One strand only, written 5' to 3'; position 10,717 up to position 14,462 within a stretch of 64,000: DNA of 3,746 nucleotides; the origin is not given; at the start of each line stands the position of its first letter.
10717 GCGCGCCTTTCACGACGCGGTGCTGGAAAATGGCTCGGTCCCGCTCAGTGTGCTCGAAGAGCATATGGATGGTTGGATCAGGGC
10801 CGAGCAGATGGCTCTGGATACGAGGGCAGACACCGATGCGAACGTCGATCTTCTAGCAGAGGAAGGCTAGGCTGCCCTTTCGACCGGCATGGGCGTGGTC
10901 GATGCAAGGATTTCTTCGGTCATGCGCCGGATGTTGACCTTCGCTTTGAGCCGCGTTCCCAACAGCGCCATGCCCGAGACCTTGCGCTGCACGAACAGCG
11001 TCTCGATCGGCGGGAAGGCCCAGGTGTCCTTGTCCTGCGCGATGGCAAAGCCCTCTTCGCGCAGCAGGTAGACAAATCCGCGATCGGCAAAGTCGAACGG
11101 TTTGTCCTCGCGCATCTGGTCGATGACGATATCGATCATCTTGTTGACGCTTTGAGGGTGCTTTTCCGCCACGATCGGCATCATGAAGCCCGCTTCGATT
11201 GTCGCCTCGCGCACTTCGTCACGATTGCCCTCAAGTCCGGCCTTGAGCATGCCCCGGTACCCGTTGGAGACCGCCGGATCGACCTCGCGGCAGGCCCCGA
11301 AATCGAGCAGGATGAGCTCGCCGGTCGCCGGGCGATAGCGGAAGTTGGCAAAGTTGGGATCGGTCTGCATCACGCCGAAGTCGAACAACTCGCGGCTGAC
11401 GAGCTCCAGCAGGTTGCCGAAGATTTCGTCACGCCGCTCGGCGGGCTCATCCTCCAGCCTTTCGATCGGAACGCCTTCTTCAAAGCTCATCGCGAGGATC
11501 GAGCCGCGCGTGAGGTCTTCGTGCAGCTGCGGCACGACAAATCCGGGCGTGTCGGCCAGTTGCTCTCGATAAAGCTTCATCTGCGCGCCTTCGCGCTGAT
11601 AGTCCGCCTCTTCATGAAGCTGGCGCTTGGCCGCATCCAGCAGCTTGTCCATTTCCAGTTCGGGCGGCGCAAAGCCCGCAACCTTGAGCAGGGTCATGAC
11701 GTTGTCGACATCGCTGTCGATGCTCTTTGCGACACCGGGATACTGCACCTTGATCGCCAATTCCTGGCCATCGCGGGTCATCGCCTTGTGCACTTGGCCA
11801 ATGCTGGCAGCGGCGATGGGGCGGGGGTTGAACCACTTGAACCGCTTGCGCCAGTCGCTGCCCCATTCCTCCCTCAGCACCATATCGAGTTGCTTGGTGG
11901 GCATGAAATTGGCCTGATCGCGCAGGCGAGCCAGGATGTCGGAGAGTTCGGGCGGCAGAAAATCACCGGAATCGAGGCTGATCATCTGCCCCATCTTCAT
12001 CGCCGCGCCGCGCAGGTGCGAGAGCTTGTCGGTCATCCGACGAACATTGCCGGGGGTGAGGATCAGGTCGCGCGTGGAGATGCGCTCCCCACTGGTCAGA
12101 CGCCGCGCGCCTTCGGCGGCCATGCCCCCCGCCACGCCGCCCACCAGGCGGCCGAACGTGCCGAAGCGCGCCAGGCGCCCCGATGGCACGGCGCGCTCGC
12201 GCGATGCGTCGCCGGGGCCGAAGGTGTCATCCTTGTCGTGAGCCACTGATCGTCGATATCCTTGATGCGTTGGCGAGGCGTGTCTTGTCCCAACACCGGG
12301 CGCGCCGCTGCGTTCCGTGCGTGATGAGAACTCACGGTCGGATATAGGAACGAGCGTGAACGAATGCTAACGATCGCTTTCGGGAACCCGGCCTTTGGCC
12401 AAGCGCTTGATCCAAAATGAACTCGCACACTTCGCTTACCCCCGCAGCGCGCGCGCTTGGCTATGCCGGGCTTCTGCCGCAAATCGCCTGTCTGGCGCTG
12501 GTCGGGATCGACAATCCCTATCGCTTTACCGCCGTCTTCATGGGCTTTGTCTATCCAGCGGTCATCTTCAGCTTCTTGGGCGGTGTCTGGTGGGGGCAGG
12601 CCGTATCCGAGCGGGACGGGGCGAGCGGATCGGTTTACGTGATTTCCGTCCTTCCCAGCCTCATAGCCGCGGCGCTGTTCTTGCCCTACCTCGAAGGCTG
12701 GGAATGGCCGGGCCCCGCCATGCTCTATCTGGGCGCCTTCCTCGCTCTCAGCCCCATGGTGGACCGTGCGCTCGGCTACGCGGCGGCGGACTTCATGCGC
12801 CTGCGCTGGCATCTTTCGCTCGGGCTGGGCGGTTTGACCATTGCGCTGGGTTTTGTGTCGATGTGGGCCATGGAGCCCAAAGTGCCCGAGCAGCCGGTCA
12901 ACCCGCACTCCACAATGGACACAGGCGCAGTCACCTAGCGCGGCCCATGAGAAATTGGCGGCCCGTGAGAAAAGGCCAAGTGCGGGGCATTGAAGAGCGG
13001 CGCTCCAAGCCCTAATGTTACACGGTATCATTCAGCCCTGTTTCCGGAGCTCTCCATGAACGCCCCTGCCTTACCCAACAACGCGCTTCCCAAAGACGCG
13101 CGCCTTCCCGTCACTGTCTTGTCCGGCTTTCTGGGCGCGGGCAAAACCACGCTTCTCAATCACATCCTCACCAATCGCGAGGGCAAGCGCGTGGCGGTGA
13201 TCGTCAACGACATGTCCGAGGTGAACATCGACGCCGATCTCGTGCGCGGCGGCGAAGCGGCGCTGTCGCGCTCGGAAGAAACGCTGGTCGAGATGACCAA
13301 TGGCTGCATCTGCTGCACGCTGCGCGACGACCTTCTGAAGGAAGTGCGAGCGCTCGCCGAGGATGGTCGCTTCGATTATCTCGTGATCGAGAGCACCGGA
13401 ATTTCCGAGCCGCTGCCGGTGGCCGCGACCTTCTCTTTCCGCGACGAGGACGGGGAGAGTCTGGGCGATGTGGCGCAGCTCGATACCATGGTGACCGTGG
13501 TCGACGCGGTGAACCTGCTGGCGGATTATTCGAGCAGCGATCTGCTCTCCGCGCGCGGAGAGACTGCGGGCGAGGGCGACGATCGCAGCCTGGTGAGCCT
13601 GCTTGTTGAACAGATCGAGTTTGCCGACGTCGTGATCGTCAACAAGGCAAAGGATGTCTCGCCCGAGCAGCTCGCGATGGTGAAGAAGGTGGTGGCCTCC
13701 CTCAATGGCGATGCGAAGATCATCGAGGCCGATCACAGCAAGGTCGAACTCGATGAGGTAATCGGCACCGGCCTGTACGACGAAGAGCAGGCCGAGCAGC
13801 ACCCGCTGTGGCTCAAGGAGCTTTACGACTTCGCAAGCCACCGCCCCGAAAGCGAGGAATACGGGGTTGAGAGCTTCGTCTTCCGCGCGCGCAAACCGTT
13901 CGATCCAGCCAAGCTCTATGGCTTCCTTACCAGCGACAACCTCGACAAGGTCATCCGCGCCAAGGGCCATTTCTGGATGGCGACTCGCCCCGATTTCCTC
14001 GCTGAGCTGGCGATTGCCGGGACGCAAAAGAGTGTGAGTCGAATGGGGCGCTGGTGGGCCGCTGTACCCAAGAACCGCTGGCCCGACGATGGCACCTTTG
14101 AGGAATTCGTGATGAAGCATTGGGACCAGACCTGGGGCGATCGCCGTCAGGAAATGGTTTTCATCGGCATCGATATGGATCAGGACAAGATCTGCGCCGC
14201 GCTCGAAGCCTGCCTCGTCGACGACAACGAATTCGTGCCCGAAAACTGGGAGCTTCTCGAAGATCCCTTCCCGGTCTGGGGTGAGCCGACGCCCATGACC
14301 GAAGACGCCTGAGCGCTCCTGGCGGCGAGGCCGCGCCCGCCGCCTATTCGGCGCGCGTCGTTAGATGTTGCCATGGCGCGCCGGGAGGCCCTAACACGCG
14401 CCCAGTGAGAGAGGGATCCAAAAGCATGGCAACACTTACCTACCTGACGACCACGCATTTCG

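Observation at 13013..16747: Two COG0523 metallochaperone paralogs flank an Fe-type alcohol dehydrogenase, with Zur-like and perfect-palindrome operators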

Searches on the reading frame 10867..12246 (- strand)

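Call 6: search_protein_families(library=pfam, proteins=[window:10867-12246:-])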
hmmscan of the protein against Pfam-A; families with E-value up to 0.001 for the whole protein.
window:10867-12246:- (459 aa): 1 family
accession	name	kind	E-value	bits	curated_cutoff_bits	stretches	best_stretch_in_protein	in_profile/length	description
PF03109.22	ABC1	-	2.3e-64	217.3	22.9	1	107-348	1-243/244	ABC1 atypical kinase-like domain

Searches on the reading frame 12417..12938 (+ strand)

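Call 6: search_protein_families(library=pfam, proteins=[window:12417-12938:+])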
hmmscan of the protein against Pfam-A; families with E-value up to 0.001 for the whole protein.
window:12417-12938:+ (173 aa): 1 family
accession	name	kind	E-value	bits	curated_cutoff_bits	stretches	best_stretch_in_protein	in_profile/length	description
PF11911.13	DUF3429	-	3.4e-19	69.9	39.1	1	10-140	4-138/144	Protein of unknown function (DUF3429)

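Call 7: search_protein_families(library=ncbifam, proteins=[window:12417-12938:+])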
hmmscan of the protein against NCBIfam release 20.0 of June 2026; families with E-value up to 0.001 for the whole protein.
window:12417-12938:+ (173 aa): 0 families

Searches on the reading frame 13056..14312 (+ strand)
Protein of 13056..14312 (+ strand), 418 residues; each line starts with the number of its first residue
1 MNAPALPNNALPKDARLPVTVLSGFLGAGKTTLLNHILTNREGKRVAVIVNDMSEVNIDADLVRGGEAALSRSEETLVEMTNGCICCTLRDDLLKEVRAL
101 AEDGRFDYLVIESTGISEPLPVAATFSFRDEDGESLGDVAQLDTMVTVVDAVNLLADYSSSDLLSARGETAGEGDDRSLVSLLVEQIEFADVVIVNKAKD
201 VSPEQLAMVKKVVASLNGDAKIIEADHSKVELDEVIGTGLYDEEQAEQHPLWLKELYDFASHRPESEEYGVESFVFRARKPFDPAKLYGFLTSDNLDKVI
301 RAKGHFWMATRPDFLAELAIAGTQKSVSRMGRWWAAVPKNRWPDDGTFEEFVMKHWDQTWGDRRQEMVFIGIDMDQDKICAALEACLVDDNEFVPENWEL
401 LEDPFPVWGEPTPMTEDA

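Call 6: search_protein_families(library=pfam, proteins=[window:13056-14312:+])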
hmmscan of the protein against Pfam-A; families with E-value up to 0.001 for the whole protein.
window:13056-14312:+ (418 aa): 3 families
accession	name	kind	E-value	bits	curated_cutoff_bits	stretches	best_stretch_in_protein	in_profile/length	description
PF02492.25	cobW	-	1.4e-53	181.6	20.7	1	18-223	1-179/180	CobW/HypB/UreG, nucleotide-binding domain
PF07683.19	CobW_C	-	2e-23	82.5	22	1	271-387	1-94/94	Cobalamin synthesis protein cobW C-terminal domain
PF03308.22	MeaB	-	0.00037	20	23.1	0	9-54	25-72/273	Methylmalonyl Co-A mutase-associated GTPase MeaB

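Call 7: search_protein_families(library=ncbifam, proteins=[window:13056-14312:+])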
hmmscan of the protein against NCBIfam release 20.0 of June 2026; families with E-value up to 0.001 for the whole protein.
window:13056-14312:+ (418 aa): 8 families
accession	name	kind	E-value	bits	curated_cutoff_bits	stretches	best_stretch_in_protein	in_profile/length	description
NF038288.1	chaper_GTP_ZigA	equivalog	1.4e-177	590.4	600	1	17-406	1-390/390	zinc metallochaperone GTPase ZigA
NF047431.1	hiber_recruit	equivalog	5.9e-53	180.2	375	1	16-410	1-395/402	ribosome hibernation factor-recruiting GTPase MRF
TIGR02475.1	CobW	equivalog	3e-48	164.5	332.1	1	15-315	2-298/342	cobalamin biosynthesis protein CobW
NF008578.0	PRK11537.1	equivalog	3.2e-34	118.6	361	1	17-153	4-134/318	GTPase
NF041053.1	CobW_rel_Se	equivalog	4.2e-12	46.1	180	1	20-115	4-94/195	CobW-related selenoprotein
TIGR00073.1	hypB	equivalog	8.2e-06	25.4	121.2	1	22-115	35-120/217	hydrogenase nickel incorporation protein HypB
TIGR03819.1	heli_sec_ATPase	hypoth_equivalog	0.00021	20.6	373.15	1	20-59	181-220/340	TadA family conjugal transfer-associated ATPase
TIGR00750.1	lao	equivalog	0.00051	19.3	240.75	0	16-53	33-72/300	methylmalonyl Co-A mutase-associated GTPase MeaB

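Call 32: search_solved_structures(query=window:13056-14312:+, max_evalue=0.00001)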
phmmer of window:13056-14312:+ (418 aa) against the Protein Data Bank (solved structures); distinct sequences matched with E-value up to 0.00001: 2.
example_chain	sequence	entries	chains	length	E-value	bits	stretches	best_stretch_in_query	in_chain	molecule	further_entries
1nij_A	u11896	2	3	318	5.7e-28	100.9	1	17-153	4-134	Hypothetical protein yjiA | Uncharacterized GTP-binding protein YjiA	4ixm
4ixn_A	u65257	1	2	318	7.7e-26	93.9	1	17-153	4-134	Uncharacterized GTP-binding protein YjiA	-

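Call 49: find_related_loci(query=window:13056-14312:+, collection=metagenome_contigs, flank=4000)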
Query window:13056-14312:+ (418 aa) in metagenome_contigs; peptide patterns used: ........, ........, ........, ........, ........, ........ (x = any residue, [..] = any of these).
600 stretches matched a pattern (row limit reached: there are more); 590 encode a relative of the query (tblastn E <= 1e-3); the best 80 are kept; 80 distinct loci.
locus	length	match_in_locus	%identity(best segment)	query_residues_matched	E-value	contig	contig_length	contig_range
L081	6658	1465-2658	87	16-413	0e+0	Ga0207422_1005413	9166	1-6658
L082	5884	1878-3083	77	17-418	0e+0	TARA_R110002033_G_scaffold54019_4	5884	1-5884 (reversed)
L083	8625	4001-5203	78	16-416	0e+0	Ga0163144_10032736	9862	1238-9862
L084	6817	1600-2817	75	13-418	0e+0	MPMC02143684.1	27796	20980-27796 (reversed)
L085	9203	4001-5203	75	11-411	0e+0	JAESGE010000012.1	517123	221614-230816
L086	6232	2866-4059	73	13-411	0e+0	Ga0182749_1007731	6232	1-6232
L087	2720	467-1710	78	12-414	0e+0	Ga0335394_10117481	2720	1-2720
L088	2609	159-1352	72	16-413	0e+0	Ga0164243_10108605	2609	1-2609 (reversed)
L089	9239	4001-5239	69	6-418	0e+0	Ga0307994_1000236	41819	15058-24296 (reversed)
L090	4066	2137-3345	67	13-413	0e+0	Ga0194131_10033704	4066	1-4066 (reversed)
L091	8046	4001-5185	68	14-408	3e-178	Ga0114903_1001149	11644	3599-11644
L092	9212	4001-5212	66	6-408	4e-177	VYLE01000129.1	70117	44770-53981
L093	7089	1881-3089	67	8-409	8e-177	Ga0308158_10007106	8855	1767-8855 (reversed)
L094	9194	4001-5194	66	13-408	4e-176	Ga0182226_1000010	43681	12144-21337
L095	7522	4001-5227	65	4-413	2e-175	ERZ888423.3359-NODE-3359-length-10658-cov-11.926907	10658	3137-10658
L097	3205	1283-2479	66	17-413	0e+0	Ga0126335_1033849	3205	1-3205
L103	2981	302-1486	65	16-408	0e+0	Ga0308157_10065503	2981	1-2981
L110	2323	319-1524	65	16-417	0e+0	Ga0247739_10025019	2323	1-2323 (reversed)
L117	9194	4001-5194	65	10-408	2e-169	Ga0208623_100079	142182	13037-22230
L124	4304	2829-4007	63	16-408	8e-174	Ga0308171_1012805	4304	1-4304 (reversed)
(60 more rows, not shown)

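Call 63: search_protein_families(library=pfam, proteins=[L083:5209-5859:+, L117:5191-5526:+, L124:1677-2738:+, L090:1608-2030:-, L103:1517-1810:+, L110:1574-1918:-, L097:722-1246:+], max_evalue=0.001)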
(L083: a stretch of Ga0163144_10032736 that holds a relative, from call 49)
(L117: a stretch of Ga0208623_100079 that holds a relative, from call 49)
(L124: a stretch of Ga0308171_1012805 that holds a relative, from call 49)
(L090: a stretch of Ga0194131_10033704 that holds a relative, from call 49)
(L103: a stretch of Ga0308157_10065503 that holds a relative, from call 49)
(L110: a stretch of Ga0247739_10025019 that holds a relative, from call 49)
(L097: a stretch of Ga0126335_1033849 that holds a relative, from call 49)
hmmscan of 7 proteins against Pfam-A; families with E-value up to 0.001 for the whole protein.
L083:5209-5859:+ (216 aa): 1 family
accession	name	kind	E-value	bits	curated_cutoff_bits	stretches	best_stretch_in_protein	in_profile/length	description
PF08856.16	DUF1826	-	5.1e-43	147.8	22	1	21-206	2-202/202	Protein of unknown function (DUF1826)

L117:5191-5526:+ (111 aa): 1 family
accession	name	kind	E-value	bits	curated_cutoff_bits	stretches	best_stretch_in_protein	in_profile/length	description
PF20135.4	DUF6525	-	1.7e-27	95.4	23.5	1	11-85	3-77/78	Family of unknown function (DUF6525)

L124:1677-2738:+ (353 aa): 1 family
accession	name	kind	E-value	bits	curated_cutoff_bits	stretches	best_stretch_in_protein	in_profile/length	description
PF01297.22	ZnuA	-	5e-72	243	29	1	31-351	1-263/263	Zinc-uptake complex component A periplasmic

L090:1608-2030:- (140 aa): 2 families
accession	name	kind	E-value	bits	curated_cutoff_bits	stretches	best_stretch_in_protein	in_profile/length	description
PF07106.19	TBPIP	-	1.2e-05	25.5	22.8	1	17-66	2-49/62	TBPIP/Hop2 winged helix domain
PF01475.25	FUR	-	0.00032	21.3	23.1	1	21-125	13-120/121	Ferric uptake regulator family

L103:1517-1810:+ (97 aa): 0 families

L110:1574-1918:- (114 aa): 1 family
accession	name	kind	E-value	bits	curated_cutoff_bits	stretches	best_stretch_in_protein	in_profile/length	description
PF11776.13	RcnB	-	5.8e-16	58.6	25.9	1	64-110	4-50/51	Nickel/cobalt transporter regulator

L097:722-1246:+ (174 aa): 0 families

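Call 64: search_protein_families(library=ncbifam, proteins=[L090:1608-2030:-], max_evalue=0.001)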
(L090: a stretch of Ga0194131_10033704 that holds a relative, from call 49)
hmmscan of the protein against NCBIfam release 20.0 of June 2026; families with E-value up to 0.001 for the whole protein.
L090:1608-2030:- (140 aa): 4 families
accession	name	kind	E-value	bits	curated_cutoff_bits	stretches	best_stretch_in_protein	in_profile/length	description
NF008646.0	PRK11639.1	equivalog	2.6e-19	69.6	167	1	21-134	31-148/171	zinc uptake transcriptional repressor Zur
NF047406.1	TransRegPerRTherm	equivalog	2.8e-07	30.8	200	1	21-134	13-127/130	manganese-dependent transcriptional regulator PerR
NF051892.1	TransRegFurBacil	equivalog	0.00026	21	220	1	22-135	28-146/149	ferric iron uptake transcriptional regulator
NF052545.1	TransRegPerRClab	equivalog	0.00044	20.3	180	1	21-135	22-137/138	transcriptional regulator PerR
